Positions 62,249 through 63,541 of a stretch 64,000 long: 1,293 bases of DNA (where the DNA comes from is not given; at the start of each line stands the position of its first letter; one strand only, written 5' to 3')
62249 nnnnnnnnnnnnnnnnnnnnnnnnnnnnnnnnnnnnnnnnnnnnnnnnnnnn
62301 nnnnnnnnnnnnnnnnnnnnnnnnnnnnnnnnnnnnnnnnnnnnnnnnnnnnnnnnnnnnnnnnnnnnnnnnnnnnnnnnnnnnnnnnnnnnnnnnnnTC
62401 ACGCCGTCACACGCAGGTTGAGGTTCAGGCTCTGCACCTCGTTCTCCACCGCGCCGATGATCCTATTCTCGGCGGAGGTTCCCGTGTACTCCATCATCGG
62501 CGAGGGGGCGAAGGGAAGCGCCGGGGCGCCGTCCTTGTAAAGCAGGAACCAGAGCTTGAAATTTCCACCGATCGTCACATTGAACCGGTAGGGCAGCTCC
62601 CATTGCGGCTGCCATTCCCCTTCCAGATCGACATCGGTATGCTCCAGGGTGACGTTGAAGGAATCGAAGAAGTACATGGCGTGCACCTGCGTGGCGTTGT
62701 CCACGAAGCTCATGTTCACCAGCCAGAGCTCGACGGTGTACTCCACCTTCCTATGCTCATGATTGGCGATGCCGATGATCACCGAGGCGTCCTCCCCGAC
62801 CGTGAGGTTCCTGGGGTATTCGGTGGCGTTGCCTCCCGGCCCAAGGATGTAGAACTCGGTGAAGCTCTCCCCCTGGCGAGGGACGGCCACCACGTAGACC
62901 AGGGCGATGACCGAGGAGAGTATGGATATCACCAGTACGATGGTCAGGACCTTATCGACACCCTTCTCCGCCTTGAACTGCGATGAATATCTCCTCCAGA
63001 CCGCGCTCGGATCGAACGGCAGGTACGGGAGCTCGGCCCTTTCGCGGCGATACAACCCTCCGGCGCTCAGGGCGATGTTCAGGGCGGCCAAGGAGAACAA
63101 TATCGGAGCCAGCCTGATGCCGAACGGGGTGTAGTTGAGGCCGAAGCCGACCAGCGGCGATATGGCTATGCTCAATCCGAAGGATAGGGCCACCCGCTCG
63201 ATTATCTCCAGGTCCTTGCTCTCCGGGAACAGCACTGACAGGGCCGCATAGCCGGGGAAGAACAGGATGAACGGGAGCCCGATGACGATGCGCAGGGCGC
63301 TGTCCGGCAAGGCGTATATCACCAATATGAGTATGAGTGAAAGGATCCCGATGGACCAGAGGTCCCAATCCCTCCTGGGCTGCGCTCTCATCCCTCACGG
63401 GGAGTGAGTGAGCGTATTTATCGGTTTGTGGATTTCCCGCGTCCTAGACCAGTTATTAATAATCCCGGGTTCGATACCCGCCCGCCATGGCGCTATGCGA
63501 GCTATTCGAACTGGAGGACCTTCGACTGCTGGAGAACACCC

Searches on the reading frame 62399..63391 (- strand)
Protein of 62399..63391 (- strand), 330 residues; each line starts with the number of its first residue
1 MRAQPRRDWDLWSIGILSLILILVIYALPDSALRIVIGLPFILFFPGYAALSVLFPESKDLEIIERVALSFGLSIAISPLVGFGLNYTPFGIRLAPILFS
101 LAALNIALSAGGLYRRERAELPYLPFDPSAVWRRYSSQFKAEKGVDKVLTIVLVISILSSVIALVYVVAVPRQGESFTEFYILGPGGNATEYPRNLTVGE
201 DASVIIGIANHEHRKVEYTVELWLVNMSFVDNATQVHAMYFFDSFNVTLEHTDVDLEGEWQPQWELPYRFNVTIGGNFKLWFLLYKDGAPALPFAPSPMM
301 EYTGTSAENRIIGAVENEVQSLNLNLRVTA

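Call 91: search_protein_families(library=pfam, proteins=[window:62399-63391:-], max_evalue=0.001)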
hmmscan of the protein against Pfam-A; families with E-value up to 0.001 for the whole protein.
window:62399-63391:- (330 aa): 1 family
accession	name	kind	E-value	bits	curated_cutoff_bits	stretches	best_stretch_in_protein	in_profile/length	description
PF07760.16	DUF1616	-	1.9e-78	264.2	31.6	1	16-295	5-295/307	Protein of unknown function (DUF1616)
